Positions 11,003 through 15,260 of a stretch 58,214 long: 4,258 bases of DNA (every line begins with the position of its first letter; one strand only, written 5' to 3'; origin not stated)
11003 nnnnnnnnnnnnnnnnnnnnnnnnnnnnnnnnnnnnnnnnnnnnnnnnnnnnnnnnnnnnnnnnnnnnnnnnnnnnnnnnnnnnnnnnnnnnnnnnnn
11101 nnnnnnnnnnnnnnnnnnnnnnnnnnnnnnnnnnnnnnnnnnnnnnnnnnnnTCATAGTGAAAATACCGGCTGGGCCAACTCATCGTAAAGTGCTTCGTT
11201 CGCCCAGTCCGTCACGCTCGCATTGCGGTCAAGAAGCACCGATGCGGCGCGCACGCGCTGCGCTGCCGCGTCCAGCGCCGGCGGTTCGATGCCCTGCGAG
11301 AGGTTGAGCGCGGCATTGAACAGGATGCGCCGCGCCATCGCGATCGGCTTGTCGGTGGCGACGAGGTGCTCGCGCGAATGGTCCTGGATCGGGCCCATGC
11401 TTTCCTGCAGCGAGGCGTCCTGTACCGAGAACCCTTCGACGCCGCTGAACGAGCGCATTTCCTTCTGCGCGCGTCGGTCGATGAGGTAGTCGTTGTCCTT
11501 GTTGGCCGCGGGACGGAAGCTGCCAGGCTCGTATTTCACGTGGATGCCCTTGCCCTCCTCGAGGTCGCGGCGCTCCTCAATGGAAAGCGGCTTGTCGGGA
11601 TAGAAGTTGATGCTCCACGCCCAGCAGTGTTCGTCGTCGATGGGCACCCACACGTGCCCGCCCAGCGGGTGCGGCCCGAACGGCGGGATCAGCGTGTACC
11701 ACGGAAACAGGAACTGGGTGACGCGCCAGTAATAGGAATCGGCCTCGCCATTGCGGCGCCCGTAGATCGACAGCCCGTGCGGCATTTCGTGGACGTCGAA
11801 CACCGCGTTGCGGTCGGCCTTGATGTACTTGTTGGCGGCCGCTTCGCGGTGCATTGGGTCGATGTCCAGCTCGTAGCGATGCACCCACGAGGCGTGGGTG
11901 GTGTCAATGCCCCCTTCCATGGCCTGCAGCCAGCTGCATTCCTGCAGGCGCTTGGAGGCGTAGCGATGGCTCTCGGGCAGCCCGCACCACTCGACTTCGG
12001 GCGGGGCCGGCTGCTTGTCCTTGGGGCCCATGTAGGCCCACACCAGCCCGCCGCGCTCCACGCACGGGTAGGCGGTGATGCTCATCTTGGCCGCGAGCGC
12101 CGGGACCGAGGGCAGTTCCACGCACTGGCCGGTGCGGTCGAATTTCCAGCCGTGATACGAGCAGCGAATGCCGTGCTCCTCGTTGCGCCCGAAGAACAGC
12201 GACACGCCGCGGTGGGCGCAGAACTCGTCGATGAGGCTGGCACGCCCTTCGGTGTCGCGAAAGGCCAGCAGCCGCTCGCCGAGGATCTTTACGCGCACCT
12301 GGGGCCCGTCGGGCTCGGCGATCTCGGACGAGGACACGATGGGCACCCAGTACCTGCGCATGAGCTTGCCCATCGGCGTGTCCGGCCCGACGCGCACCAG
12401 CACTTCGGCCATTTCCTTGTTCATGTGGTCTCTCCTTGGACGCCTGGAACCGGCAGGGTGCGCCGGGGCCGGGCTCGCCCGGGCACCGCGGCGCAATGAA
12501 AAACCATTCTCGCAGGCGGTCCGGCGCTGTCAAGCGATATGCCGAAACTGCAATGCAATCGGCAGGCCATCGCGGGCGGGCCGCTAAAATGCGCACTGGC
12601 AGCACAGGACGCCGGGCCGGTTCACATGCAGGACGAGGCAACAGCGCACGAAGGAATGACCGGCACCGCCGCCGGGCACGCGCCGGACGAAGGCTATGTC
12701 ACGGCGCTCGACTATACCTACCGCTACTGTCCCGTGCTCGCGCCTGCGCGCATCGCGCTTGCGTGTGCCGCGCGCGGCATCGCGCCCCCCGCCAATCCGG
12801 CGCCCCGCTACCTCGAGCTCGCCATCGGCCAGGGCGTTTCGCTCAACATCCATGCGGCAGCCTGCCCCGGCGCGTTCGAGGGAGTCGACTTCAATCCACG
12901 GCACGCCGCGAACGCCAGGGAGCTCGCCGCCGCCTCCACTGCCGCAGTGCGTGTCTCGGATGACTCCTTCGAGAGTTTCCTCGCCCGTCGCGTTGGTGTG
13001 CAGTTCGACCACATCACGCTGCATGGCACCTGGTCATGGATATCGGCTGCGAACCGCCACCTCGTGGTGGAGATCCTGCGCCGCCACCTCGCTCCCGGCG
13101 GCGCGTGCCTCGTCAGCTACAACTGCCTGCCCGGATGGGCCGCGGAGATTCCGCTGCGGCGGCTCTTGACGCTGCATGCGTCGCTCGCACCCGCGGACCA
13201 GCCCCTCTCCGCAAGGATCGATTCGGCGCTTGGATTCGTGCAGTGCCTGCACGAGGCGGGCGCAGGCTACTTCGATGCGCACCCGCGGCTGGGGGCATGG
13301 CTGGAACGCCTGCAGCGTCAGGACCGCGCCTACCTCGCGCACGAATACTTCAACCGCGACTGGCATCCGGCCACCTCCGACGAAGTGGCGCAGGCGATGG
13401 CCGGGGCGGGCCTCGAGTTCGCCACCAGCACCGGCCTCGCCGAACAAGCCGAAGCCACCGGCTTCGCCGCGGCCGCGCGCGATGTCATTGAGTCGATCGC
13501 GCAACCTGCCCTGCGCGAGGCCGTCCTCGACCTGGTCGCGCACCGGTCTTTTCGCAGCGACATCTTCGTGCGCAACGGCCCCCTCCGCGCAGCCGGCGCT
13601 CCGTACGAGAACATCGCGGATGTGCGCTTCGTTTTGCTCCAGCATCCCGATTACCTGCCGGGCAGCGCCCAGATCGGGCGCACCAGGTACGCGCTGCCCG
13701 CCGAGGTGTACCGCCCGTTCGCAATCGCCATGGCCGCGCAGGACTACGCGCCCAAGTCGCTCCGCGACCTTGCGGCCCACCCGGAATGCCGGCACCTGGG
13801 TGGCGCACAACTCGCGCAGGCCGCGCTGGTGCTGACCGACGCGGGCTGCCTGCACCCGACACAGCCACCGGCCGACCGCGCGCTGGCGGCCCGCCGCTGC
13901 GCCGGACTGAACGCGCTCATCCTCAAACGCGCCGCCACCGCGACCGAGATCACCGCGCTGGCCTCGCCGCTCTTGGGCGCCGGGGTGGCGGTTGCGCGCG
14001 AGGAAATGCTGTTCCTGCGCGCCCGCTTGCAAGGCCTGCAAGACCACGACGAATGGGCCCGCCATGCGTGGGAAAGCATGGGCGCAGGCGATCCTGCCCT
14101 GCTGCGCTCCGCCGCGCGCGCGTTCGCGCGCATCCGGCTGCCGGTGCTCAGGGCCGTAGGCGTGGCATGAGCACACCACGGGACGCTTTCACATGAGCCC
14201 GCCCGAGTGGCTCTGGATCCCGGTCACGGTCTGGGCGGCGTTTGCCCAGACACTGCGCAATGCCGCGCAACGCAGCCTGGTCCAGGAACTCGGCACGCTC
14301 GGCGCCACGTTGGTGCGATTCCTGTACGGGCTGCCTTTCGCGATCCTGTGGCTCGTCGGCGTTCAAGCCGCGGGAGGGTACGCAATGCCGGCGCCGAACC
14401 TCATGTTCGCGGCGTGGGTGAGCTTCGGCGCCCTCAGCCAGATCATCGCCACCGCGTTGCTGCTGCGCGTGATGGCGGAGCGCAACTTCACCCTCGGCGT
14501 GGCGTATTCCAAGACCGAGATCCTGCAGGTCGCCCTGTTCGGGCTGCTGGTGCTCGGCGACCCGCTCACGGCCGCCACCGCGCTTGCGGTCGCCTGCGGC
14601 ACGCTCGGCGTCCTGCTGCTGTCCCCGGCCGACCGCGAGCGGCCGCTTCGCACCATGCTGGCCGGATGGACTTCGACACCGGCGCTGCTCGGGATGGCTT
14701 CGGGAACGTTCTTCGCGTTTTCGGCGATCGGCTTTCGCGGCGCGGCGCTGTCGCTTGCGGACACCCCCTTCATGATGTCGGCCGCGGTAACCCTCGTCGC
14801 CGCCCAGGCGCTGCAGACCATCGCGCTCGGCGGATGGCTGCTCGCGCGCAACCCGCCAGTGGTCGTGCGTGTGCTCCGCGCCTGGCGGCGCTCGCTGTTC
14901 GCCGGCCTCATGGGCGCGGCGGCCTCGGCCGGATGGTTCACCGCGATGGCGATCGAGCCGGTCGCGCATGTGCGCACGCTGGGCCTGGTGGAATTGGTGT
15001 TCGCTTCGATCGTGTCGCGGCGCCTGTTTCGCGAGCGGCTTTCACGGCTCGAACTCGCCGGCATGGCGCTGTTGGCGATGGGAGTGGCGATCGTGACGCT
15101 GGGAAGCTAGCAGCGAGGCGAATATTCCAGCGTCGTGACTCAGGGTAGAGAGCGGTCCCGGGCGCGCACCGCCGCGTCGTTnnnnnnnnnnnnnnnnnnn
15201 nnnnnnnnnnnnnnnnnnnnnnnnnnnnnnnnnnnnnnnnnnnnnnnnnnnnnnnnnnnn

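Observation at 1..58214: The entire window is one spacerless, apparently error-free 58.2-kb palindrome (two 29,107-bp arms)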

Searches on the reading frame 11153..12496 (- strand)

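Call 8: search_protein_families(library=pfam, proteins=[window:11153-12496:-])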
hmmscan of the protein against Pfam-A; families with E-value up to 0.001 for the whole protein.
window:11153-12496:- (447 aa): 2 families
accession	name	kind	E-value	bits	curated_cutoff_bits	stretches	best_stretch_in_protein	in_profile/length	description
PF19301.5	LigXa_C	-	2e-30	106.4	27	1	154-415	1-263/304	LigXa C-terminal domain like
PF00355.32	Rieske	-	3.1e-18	65.9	20.3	1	50-134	2-84/88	Rieske [2Fe-2S] domain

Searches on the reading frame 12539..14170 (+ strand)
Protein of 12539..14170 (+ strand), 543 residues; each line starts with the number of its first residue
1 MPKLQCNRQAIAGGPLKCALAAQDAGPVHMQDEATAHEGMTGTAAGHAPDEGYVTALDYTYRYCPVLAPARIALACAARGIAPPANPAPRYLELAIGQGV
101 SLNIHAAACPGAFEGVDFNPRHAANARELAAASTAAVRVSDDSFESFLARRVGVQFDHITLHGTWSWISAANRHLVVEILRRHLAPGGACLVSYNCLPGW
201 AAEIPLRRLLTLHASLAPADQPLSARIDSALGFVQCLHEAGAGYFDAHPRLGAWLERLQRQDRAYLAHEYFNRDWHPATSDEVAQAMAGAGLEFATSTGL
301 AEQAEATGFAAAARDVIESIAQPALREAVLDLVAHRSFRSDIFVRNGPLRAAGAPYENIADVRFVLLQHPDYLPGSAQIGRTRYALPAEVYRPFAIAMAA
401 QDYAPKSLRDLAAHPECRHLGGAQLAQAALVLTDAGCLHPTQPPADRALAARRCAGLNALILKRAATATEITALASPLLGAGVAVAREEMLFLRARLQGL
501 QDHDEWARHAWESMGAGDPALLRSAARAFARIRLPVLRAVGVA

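Call 8: search_protein_families(library=pfam, proteins=[window:12539-14170:+])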
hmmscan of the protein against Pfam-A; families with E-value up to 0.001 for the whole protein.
window:12539-14170:+ (543 aa): 5 families
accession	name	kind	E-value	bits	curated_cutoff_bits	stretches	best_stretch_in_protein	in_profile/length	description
PF10119.14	MethyTransf_Reg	-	2.4e-20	73.5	25.5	1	262-345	1-84/84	Predicted methyltransferase regulatory domain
PF13649.12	Methyltransf_25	-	2.3e-07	31.8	27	1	92-188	2-97/97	Methyltransferase domain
PF08242.18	Methyltransf_12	-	9.3e-06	26.7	30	1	93-189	2-97/98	Methyltransferase domain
PF13489.12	Methyltransf_23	-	8.4e-05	22.8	27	0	82-241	17-158/164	Methyltransferase domain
PF08241.18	Methyltransf_11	-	0.00021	22.3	21.2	1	92-191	1-94/95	Methyltransferase domain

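Call 24: search_protein_families(library=ncbifam, proteins=[window:12539-14170:+])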
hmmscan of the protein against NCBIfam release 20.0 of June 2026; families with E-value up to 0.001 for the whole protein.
window:12539-14170:+ (543 aa): 1 family
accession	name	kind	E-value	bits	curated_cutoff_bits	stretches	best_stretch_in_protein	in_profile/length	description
NF043040.1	corrin_prot_MT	hypoth_equivalog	0.00097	18.6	180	0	86-203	39-158/216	corrinoid protein-associated methyltransferase CpaM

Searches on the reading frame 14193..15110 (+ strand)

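Call 8: search_protein_families(library=pfam, proteins=[window:14193-15110:+])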
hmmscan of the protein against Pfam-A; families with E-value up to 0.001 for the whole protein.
window:14193-15110:+ (305 aa): 2 families
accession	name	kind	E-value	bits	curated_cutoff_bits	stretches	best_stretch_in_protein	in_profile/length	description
PF00892.27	EamA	-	4.5e-11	43.6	28.2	1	164-302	4-134/135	EamA-like transporter family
PF05653.20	Mg_trans_NIPA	-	0.0003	20.5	26.2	1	236-301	53-119/295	Magnesium transporter NIPA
